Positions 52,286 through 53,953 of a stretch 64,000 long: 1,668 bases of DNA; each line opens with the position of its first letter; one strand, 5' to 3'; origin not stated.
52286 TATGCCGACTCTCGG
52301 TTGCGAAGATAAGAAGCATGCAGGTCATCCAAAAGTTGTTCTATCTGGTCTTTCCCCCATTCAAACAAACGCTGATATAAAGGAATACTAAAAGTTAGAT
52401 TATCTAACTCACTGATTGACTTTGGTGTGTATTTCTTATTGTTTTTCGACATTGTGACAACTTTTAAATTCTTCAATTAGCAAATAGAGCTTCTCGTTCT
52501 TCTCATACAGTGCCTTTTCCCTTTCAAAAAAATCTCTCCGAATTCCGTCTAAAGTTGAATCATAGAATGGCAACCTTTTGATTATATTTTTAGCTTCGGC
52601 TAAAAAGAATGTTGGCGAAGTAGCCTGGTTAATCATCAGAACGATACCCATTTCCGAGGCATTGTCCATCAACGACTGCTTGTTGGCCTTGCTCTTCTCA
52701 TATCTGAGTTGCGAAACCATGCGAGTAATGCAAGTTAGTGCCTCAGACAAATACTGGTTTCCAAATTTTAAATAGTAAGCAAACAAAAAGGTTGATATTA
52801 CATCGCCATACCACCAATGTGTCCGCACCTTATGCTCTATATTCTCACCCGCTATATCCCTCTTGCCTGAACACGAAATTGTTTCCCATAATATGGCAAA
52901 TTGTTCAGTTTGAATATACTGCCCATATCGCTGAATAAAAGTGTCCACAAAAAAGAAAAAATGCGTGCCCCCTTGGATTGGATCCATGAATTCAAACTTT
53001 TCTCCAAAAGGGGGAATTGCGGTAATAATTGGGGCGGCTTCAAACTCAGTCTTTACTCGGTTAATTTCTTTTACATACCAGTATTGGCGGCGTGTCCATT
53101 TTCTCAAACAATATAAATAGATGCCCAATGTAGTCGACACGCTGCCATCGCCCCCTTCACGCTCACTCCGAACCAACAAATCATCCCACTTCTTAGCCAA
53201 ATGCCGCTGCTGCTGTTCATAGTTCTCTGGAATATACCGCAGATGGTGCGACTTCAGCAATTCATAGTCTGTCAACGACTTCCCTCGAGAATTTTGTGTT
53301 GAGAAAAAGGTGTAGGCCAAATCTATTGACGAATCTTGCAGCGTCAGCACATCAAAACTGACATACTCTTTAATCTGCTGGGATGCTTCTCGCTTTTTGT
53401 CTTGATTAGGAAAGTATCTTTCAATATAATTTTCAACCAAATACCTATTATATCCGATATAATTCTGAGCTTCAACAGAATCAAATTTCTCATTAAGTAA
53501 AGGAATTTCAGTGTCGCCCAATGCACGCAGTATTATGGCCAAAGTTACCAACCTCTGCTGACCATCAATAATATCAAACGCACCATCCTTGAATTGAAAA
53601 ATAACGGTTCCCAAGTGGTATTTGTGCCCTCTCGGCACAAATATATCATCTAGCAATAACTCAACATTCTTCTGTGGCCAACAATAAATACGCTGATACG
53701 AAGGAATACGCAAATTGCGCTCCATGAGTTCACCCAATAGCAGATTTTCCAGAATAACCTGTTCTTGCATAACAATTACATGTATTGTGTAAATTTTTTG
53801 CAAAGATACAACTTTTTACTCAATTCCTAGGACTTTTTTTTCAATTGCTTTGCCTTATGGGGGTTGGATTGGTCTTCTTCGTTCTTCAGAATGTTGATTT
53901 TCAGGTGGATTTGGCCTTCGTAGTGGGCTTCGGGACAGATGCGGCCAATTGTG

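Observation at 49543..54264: HIRAN / DUF262 / DUF262-DUF1524 (GmrSD-like) / WYL cluster: composite modification-dependent or DNA-end-sensing defence candidate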

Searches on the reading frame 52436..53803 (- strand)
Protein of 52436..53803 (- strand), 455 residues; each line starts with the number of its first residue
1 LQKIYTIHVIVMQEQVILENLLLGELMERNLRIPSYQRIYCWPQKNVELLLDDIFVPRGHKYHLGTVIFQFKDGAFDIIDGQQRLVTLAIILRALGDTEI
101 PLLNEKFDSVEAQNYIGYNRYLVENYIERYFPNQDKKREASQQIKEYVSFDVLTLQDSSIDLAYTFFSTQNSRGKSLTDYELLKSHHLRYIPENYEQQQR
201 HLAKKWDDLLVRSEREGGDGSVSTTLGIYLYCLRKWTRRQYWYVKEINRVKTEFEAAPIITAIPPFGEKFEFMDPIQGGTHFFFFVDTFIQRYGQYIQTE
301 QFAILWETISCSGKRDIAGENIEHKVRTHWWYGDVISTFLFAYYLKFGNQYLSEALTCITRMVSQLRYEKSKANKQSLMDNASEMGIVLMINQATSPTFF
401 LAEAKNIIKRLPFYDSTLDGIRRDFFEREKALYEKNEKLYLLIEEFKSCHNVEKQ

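Call 3: search_protein_families(library=pfam, proteins=[window:52436-53803:-], max_evalue=0.01)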
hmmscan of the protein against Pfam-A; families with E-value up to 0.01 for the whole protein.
window:52436-53803:- (455 aa): 2 families
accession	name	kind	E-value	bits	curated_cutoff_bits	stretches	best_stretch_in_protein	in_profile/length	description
PF03235.19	GmrSD_N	-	4.2e-29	102.5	33.2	1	29-187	10-198/199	GmrSD restriction endonuclease, N-terminal domain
PF25202.1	DUF7834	-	8.3e-27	95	27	1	198-411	1-227/235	Family of unknown function (DUF7834)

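Call 4: search_protein_families(library=padloc, proteins=[window:52436-53803:-], max_evalue=0.01)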
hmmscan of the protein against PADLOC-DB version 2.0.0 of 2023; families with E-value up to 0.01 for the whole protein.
window:52436-53803:- (455 aa): 31 families (the best 25 are shown)
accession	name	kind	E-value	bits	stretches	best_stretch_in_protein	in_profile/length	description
PDLC04154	HEC-06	-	7.9e-24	82.2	2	23-98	14-95/569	-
PDLC04155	HEC-06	-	2.2e-23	80.6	2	13-97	2-92/562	-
PDLC04157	HEC-06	-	5.1e-23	79.5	2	26-101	18-98/558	-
PDLC02695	Orf5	-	3.3e-22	76.6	2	23-144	10-145/601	Orf5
PDLC02687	Orf5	-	2.3e-18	64.2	2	28-111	15-102/543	Orf5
PDLC02701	Orf5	-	2.3e-17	60.7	2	142-214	199-275/596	Orf5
PDLC02691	Orf5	-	1.3e-16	58.3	1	14-97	6-92/579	Orf5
PDLC02693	Orf5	-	2e-14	51.5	1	29-169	7-154/543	Orf5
PDLC02700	Orf5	-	2.3e-14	51.1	1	23-113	3-97/555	Orf5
PDLC02686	Orf5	-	5.8e-13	46.2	2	28-96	18-97/566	Orf5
PDLC02699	Orf5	-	1.1e-12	45.5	1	32-97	2-68/530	Orf5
PDLC02689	Orf5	-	2.3e-09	34.3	1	31-97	19-88/558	Orf5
PDLC02690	Orf5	-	4.5e-09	33.7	1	31-94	10-78/531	Orf5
PDLC02792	SspE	-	6.7e-09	32.6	2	31-55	24-48/771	SspE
PDLC02694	Orf5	-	1.6e-08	31.7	1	31-98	18-104/574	Orf5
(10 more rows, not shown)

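Call 5: search_protein_families(library=ncbifam, proteins=[window:52436-53803:-], max_evalue=0.01)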
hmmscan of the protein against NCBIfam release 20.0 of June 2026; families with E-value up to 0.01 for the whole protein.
window:52436-53803:- (455 aa): 0 families

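Call 13: find_homologous_proteins(query=window:52436-53770:-, max_evalue=0.00001)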
Query window:52436-53770:- (444 aa): 1546 proteins with E <= 0.00001 among 7195 candidates; the best 120 are listed.
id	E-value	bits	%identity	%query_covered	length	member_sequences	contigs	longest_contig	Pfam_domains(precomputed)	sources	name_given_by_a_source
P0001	0.0e+0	1018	100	100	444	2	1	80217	PF25202.2,PF03235.20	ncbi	-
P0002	7.9e-263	890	88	100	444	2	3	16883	PF25202.2,PF03235.20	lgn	-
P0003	1.1e-213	728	72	99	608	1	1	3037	PF25202.2,PF03235.20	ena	-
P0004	9.2e-213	725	70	100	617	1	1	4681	PF25202.2,PF03235.20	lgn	-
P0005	1.5e-210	718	70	99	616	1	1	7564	PF25202.2,PF03235.20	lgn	-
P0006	3.0e-209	713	71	98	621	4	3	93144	PF25202.2,PF03235.20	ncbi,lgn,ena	-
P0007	1.3e-208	711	70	98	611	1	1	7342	PF25202.2,PF03235.20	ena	-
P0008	1.7e-208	711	72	98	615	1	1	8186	PF25202.2,PF03235.20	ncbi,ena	-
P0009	6.1e-208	709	71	99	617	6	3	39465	PF25202.2,PF03235.20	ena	-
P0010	4.9e-207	706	68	99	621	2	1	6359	PF25202.2,PF03235.20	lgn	-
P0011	2.3e-206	704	70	99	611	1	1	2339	PF25202.2,PF03235.20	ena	-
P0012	1.2e-205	702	68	99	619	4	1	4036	PF25202.2,PF03235.20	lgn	-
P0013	1.9e-205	701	69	98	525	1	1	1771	PF25202.2,PF03235.20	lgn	-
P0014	3.4e-205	700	70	99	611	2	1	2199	PF25202.2,PF03235.20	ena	-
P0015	3.9e-205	700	68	100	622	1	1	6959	PF25202.2,PF03235.20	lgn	-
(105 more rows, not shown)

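Call 15: find_encoding_contigs(protein=P0001, flank=8000, max_places=3)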
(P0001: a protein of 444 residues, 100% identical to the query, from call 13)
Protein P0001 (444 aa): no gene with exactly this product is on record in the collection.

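Call 16: find_encoding_contigs(protein=P0002, flank=8000, max_places=4)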
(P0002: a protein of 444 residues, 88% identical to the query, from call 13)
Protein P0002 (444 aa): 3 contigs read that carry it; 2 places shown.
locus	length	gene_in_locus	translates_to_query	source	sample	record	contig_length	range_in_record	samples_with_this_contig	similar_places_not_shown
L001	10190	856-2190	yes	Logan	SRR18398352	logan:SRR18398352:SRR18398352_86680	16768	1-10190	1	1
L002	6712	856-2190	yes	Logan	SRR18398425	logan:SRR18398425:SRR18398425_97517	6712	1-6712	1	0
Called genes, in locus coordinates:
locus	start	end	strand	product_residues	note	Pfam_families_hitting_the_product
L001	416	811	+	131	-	PF08797:HIRAN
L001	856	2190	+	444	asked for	PF03235:GmrSD_N, PF25202:DUF7834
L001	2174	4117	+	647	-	PF03235:GmrSD_N, PF07510:GmrSD_C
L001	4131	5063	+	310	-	PF13280:WYL, PF25583:WCX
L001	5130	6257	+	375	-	PF04015:DUF362, PF12837:Fer4_6 (faint), PF12797:Fer4_2 (faint), PF13237:Fer4_10 (weak), PF12838:Fer4_7 (weak), PF13187:Fer4_9 (weak), PF14697:Fer4_21, PF00037:Fer4 (weak), +1 more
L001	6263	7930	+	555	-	PF13600:DUF4140, PF13598:DUF4139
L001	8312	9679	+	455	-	PF01546:Peptidase_M20, PF07687:M20_dimer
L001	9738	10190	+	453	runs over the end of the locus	PF01546:Peptidase_M20, PF07687:M20_dimer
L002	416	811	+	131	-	PF08797:HIRAN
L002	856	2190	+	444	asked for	PF03235:GmrSD_N, PF25202:DUF7834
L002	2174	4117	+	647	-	PF03235:GmrSD_N, PF07510:GmrSD_C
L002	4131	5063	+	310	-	PF13280:WYL, PF25583:WCX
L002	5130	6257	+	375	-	PF04015:DUF362, PF12837:Fer4_6 (faint), PF12797:Fer4_2 (faint), PF13237:Fer4_10 (weak), PF12838:Fer4_7 (weak), PF13187:Fer4_9 (weak), PF14697:Fer4_21, PF00037:Fer4 (weak), +1 more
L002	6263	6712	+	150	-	?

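Call 17: find_related_loci(query=A1, collection=genome_contigs, flank=8000)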
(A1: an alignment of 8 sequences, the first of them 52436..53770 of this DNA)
Query A1 (444 aa) in genome_contigs; peptide patterns used: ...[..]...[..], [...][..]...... (x = any residue, [..] = any of these).
599 stretches matched a pattern (row limit reached: there are more); 494 encode a relative of the query (tblastn E <= 1e-3); the best 80 are kept; 80 distinct loci.
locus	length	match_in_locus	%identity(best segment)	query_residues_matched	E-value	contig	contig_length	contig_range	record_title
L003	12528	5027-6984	71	5-440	0e+0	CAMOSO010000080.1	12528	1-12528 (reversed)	MAG: uncultured Bacteroidales bacterium isolate SRR873609_bin.80_metaWRAP_v1.3_MAG genome assembly, contig: ERZ1756109_4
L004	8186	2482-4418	72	5-440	0e+0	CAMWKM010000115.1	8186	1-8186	MAG TPA_asm: uncultured Prevotella sp. isolate SRR14411260_bin.2_metawrap_v1.3_MAG genome assembly, contig: NODE.265_len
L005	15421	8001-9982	68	2-440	0e+0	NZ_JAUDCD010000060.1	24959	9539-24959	Bacteroides gallinaceum strain ET474 ET474_scaffold_60, whole genome shotgun sequence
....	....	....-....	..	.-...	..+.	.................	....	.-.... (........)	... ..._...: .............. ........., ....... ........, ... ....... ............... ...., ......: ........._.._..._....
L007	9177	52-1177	73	14-393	8e-160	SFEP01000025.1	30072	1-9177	MAG: Bacteroidales bacterium isolate W0P31.024 Contig604, whole genome shotgun sequence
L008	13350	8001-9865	46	2-401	9e-111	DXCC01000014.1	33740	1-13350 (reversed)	MAG TPA_asm: Candidatus Tidjanibacter faecipullorum isolate ChiHjej11B10-19426 ChiHjej11B10M5__C199583_L33740_SAMN080098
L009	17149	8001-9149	45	21-424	1e-109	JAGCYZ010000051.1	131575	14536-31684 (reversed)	MAG: Bacteroidales bacterium isolate RGIG10251 Yak_Rumen-5__c843340, whole genome shotgun sequence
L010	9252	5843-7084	44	12-437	9e-110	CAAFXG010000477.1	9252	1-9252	MAG TPA_asm: Lachnospiraceae bacterium, isolate HGM12091, WGS project CAAFXG010000000 data, contig: SRS475647_33_k119_31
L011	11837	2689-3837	46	12-401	1e-107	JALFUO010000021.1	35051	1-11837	MAG: Bacteroidales bacterium isolate SUG1025 k141_173590, whole genome shotgun sequence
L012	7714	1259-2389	46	14-402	2e-107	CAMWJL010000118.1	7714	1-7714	MAG TPA_asm: uncultured Prevotellaceae bacterium isolate SRR14411267_bin.9_metawrap_v1.3_MAG genome assembly, contig: NO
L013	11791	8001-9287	42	2-437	1e-106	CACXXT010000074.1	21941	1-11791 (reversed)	MAG: uncultured Bacteroidales bacterium isolate RUG11694 genome assembly, contig: RUG11694_asm_74, whole genome shotgun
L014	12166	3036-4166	46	14-402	4e-106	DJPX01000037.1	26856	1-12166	MAG TPA_asm: Bacteroidales bacterium UBA6401 UBA6401_contig_2830, whole genome shotgun sequence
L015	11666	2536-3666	44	14-402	2e-104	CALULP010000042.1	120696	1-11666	MAG: uncultured Bacteroides sp. isolate E01__bin330 genome assembly, contig: E01__k127_2923827, whole genome shotgun seq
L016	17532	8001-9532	44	3-415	4e-103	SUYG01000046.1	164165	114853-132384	MAG: Prevotella sp. isolate SIG144 k141_641145, whole genome shotgun sequence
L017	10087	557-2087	43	2-412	6e-101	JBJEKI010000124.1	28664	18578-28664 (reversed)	MAG: Lepagella sp. isolate PUUB37_bin.023 NODE_837_length_28664_cov_22.098815, whole genome shotgun sequence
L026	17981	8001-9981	43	3-400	5e-92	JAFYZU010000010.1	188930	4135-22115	MAG: Treponema sp. isolate RGIG7571 Water_buffalos_Omasum-3__c91908, whole genome shotgun sequence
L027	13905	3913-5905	41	1-423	3e-89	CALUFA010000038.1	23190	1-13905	MAG: uncultured Prevotella sp. isolate BRZ_R__bin45 genome assembly, contig: BRZ_R__NODE_3180_length_23190_cov_9.898023,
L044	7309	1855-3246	27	1-429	5e-28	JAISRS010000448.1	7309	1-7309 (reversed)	MAG: Prevotellaceae bacterium isolate Kf353_bin76 k119_66754, whole genome shotgun sequence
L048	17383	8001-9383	53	5-431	4e-138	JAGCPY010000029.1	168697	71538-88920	MAG: Bacteroidaceae bacterium isolate RGIG10016 Yak_Reticulum-5__c326545, whole genome shotgun sequence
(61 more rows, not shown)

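Call 22: search_protein_families(library=pfam, proteins=[L027:2625-3176:+, L027:3188-3757:+, L027:7008-7514:+, L048:5089-5784:+, L048:5815-6363:+, L048:6377-6868:+, L048:6958-7947:+, L044:5238-5627:+, L026:11184-11585:+], max_evalue=0.1)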
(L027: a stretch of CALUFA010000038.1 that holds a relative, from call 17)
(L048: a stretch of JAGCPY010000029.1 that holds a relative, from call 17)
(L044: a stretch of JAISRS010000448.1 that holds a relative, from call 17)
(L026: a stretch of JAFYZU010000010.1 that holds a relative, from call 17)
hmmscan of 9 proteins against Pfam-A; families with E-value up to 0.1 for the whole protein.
L027:2625-3176:+ (183 aa): 3 families
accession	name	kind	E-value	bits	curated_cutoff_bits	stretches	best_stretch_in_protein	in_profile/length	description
PF00929.31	RNase_T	-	2.9e-23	83.7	24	1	7-161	1-164/164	Exonuclease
PF16473.11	Rv2179c-like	-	7.1e-09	36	27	1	7-161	3-173/177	3'-5' exoribonuclease Rv2179c-like domain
PF21762.3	DEDDh_C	-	0.00087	19.9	27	0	130-160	154-184/188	DNA polymerase III subunit epsilon-like, C-terminal domain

L027:3188-3757:+ (189 aa): 2 families
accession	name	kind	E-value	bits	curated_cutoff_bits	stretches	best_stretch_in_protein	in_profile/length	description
PF18215.6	Rtt106_N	-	0.007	16.4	26.3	1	117-146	6-38/45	Histone chaperone Rtt106 N-terminal domain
PF14897.12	EpsG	-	0.027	14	30.1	1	77-172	176-262/326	EpsG family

L027:7008-7514:+ (168 aa): 3 families
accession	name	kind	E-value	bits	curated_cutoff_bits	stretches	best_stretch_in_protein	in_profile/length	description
PF00149.33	Metallophos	-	3e-13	51.1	21.5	1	1-164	1-190/191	Calcineurin-like phosphoesterase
PF12850.12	Metallophos_2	-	1.3e-07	32.2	27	1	1-165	1-119/154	Calcineurin-like phosphoesterase superfamily domain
PF01077.27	NIR_SIR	-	0.058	13.3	27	0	39-65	33-59/158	Nitrite and sulphite reductase 4Fe-4S domain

L048:5089-5784:+ (231 aa): 2 families
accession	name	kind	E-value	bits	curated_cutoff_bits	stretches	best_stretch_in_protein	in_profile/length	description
PF09643.15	YopX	-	0.018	15.5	22.4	1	83-158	48-108/128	YopX protein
PF03044.19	Herpes_UL16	-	0.081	12.7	25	1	120-193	158-232/337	Herpesvirus UL16/UL94 family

L048:5815-6363:+ (182 aa): 3 families
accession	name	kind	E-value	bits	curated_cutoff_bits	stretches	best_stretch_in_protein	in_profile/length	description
PF02021.23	UPF0102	-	0.017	15.9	23.6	1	12-64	1-46/80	Uncharacterised protein family UPF0102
PF13635.12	DUF4143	-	0.039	14.1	28.1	1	3-59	101-159/160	Domain of unknown function (DUF4143)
PF21941.2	SMEK_N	-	0.07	13.4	27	0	24-58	41-71/140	SMEK domain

L048:6377-6868:+ (163 aa): 2 families
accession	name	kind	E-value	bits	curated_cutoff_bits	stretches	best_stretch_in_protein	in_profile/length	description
PF00929.31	RNase_T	-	6.4e-20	72.8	24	1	6-158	2-163/164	Exonuclease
PF16473.11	Rv2179c-like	-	2.2e-18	67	27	1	5-162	3-176/177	3'-5' exoribonuclease Rv2179c-like domain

L048:6958-7947:+ (329 aa): 2 families
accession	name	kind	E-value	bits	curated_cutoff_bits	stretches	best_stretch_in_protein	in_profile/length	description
PF13310.11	Virulence_RhuM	-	1.3e-24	87.4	33.7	1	62-131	1-71/252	Virulence protein RhuM family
PF02661.23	Fic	-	1.6e-11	45.3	24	1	211-278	18-93/93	Fic/DOC family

L044:5238-5627:+ (129 aa): 0 families

L026:11184-11585:+ (133 aa): 1 family
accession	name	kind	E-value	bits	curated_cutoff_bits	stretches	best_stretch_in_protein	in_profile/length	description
PF20118.4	DUF6508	-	8e-11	42.4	23.6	1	4-127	8-126/129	Family of unknown function (DUF6508)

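Call 89: search_protein_families(library=pfam, proteins=[L009:6794-7282:+, L009:6081-6914:+, L009:4774-6009:+, L009:3487-4080:+, L009:11715-12197:+, L009:12306-12842:+, L009:12868-13908:+, L009:7446-9203:+], max_evalue=0.01)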
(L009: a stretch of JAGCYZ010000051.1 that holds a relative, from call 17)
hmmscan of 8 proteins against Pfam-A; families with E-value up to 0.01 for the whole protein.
L009:6794-7282:+ (162 aa): 1 family
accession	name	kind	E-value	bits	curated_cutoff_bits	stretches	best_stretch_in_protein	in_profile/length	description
PF08797.16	HIRAN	-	2.1e-11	43.9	24.7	1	64-159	2-92/96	HIRAN domain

L009:6081-6914:+ (277 aa): 1 family
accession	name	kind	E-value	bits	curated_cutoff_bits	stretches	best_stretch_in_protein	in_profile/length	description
PF00226.36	DnaJ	-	0.0035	17.9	27.8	0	132-170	13-50/63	DnaJ domain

L009:4774-6009:+ (411 aa): 1 family
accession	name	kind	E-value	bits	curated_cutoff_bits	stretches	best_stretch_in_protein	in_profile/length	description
PF00331.26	Glyco_hydro_10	-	2.2e-94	316.6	22.1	2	166-406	87-310/311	Glycosyl hydrolase family 10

L009:3487-4080:+ (197 aa): 0 families

L009:11715-12197:+ (160 aa): 0 families

L009:12306-12842:+ (178 aa): 1 family
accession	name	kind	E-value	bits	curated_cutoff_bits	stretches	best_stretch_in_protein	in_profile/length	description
PF00484.24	Pro_CA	-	4e-15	56.9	25.7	1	32-163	2-140/156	Carbonic anhydrase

L009:12868-13908:+ (346 aa): 3 families
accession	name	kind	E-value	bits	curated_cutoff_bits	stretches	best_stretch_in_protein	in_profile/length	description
PF02826.25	2-Hacid_dh_C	-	7.7e-55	185.5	25.1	1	111-294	2-178/178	D-isomer specific 2-hydroxyacid dehydrogenase, NAD binding domain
PF00389.36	2-Hacid_dh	-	1.3e-29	103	24.6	1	4-318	1-126/134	D-isomer specific 2-hydroxyacid dehydrogenase, catalytic domain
PF03446.21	NAD_binding_2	-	0.0015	19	21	1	146-249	1-112/161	NAD binding domain of 6-phosphogluconate dehydrogenase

L009:7446-9203:+ (585 aa): 2 families
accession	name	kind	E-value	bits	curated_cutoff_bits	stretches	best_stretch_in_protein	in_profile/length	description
PF03235.19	GmrSD_N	-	5.4e-27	95.6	33.2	1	178-339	2-199/199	GmrSD restriction endonuclease, N-terminal domain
PF25202.1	DUF7834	-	4.4e-20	73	27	1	348-545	2-227/235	Family of unknown function (DUF7834)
